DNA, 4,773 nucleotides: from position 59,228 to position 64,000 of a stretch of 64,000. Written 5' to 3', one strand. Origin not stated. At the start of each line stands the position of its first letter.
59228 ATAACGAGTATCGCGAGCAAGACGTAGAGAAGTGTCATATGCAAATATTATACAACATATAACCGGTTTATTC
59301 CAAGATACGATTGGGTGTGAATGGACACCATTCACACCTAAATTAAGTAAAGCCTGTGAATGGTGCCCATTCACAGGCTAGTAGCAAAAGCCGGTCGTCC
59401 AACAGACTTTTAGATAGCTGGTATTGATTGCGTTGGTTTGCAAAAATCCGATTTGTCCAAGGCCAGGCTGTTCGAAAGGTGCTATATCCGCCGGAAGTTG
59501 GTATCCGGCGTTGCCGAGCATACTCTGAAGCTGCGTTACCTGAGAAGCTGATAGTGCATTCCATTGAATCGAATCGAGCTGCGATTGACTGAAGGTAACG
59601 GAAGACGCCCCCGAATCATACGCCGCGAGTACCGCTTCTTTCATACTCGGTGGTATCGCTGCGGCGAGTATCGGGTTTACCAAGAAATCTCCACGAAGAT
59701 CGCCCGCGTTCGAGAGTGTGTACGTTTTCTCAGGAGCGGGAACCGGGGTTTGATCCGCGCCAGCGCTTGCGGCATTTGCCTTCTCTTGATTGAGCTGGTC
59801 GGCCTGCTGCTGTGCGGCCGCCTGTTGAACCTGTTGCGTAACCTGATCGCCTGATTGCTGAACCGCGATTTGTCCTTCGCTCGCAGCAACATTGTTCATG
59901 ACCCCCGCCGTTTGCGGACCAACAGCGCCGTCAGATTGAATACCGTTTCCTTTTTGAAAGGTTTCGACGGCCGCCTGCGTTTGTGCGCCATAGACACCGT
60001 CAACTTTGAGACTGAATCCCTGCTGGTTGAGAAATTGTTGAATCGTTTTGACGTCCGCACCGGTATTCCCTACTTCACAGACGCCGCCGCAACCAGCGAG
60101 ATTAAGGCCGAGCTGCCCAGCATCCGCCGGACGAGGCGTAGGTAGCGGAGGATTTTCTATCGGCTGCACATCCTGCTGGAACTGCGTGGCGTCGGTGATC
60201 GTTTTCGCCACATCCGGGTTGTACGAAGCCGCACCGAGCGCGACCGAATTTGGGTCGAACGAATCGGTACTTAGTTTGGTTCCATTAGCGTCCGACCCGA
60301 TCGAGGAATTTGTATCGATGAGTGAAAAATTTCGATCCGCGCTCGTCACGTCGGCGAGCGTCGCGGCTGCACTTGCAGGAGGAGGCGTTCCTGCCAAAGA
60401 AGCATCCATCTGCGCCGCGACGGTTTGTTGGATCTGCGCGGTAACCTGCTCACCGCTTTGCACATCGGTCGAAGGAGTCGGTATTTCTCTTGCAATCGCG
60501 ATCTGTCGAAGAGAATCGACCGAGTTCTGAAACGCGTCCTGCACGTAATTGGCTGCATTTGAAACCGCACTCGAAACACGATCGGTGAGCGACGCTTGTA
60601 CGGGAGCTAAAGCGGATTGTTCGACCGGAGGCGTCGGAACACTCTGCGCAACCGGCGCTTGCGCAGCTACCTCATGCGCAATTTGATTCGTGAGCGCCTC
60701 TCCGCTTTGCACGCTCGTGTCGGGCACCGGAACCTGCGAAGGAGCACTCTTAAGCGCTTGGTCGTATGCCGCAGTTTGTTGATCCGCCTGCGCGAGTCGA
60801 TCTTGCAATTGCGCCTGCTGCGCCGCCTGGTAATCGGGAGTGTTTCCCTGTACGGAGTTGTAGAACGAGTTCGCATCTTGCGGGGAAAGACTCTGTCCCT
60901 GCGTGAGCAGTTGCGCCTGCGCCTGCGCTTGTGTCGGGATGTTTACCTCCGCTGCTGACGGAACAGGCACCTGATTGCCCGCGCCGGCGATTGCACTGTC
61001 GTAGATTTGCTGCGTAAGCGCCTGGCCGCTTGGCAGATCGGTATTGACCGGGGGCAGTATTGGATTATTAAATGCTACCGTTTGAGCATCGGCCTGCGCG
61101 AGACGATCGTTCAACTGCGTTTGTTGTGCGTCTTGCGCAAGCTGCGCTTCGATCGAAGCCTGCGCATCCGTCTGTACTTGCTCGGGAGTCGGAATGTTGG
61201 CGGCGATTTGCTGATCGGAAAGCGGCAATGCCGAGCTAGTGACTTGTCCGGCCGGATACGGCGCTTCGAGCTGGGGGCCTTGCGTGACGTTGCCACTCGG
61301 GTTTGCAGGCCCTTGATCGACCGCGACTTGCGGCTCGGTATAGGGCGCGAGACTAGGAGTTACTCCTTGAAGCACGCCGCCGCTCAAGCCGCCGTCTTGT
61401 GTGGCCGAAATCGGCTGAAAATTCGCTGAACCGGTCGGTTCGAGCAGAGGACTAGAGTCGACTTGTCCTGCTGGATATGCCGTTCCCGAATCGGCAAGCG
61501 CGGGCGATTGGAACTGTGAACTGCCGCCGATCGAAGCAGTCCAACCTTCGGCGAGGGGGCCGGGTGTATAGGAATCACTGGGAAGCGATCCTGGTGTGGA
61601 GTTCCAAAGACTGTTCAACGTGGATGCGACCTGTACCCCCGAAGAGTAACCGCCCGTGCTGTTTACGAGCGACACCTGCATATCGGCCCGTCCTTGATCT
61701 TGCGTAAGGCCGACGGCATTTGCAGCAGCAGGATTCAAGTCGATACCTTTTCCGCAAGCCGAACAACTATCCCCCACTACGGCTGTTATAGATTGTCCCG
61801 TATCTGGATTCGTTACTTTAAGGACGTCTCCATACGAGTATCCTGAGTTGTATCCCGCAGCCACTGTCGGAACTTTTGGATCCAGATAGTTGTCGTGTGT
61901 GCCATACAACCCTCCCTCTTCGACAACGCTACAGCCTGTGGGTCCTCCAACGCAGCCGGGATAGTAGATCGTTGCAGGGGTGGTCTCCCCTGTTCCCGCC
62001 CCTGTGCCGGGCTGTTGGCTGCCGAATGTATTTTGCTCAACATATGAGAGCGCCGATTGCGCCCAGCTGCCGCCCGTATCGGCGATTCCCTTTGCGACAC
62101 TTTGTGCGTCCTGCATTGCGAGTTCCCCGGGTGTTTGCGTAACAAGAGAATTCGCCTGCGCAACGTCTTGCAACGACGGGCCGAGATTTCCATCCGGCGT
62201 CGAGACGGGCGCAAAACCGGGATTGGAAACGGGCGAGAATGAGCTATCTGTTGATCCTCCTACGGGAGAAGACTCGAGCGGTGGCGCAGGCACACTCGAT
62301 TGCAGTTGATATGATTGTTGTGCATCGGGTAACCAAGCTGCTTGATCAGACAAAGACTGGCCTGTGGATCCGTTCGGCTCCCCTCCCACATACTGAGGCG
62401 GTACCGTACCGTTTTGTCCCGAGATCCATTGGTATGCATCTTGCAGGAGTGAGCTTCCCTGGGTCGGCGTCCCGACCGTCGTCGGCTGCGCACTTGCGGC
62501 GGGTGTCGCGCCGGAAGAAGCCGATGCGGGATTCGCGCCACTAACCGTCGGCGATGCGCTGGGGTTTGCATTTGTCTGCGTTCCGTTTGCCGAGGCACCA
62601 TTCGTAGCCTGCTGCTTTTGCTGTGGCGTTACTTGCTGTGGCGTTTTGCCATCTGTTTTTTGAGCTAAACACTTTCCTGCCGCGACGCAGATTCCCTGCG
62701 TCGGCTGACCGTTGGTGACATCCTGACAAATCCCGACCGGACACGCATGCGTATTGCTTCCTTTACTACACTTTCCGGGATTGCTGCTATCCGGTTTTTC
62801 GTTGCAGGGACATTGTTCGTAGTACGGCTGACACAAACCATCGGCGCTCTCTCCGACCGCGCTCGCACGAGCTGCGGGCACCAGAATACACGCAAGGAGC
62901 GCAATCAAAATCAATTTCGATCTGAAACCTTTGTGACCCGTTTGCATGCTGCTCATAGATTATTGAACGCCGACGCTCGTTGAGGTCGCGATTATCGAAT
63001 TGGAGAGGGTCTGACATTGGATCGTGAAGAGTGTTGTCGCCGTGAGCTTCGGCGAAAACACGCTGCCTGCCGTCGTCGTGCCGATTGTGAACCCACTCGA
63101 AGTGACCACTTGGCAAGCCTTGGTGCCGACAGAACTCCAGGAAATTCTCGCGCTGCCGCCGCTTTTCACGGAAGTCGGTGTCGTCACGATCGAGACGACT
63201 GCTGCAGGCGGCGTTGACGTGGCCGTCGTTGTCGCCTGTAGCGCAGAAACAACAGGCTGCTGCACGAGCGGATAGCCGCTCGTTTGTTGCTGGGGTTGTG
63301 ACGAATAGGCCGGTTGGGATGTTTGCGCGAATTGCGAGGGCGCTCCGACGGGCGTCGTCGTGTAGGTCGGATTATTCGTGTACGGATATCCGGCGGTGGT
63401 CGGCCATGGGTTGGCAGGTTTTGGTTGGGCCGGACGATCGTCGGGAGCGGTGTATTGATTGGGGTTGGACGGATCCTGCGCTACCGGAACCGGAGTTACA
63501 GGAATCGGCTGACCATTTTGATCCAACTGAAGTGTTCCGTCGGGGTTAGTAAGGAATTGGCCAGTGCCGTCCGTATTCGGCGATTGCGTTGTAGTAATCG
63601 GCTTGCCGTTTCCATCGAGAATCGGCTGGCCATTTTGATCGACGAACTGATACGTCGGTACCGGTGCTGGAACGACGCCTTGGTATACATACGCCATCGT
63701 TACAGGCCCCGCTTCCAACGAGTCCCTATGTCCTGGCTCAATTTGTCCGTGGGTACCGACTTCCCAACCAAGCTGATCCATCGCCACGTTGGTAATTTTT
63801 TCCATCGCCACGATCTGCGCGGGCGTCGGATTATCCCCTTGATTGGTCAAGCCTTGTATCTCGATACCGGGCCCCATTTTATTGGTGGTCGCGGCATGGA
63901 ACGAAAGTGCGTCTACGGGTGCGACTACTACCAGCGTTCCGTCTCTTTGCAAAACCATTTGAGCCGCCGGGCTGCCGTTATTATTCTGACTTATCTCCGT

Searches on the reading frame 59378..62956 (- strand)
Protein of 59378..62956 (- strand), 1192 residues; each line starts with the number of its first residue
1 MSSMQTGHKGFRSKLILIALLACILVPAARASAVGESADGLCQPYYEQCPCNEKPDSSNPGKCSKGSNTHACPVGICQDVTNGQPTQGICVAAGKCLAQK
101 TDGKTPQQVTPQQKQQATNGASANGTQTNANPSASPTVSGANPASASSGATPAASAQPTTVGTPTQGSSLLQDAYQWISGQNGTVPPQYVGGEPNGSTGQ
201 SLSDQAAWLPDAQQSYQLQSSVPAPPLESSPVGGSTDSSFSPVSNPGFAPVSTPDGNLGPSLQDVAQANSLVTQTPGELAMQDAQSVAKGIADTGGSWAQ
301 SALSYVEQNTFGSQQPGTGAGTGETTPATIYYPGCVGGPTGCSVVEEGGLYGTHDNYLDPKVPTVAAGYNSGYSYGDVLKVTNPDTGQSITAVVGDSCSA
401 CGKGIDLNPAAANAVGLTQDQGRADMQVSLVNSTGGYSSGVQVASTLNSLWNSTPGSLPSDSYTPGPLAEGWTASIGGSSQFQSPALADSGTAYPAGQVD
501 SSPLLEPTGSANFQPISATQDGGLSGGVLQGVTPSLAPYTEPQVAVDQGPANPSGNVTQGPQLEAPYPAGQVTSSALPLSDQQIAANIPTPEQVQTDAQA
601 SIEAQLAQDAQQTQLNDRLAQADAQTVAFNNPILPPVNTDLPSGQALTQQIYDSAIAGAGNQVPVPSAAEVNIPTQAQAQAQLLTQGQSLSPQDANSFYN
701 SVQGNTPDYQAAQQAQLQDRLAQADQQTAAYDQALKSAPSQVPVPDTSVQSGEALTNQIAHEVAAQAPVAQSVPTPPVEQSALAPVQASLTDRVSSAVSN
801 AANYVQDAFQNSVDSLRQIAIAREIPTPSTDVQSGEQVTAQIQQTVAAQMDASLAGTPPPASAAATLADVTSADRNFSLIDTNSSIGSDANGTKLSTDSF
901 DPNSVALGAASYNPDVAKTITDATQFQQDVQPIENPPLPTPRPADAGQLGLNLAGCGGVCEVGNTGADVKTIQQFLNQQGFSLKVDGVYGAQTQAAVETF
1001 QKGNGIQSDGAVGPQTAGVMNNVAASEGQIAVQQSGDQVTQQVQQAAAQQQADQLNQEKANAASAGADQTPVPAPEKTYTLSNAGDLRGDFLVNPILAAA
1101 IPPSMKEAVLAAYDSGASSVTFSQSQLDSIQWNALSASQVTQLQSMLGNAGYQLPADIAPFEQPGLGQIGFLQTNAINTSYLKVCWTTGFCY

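Call 33: search_protein_families(library=pfam, proteins=[window:59378-62956:-], max_evalue=0.00001)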
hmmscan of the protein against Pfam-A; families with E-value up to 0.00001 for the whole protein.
window:59378-62956:- (1192 aa): 1 family
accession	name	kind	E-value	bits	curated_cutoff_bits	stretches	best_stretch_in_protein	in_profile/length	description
PF01471.23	PG_binding_1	-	9.8e-15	54.9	23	1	965-1020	1-57/57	Putative peptidoglycan binding domain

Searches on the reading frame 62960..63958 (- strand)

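Call 33: search_protein_families(library=pfam, proteins=[window:62960-63958:-], max_evalue=0.00001)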
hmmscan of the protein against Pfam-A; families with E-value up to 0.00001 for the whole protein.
window:62960-63958:- (332 aa): 1 family
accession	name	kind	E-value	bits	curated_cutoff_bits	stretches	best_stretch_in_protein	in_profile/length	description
PF01510.30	Amidase_2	-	3.3e-06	27.9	26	1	2-73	45-122/131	N-acetylmuramoyl-L-alanine amidase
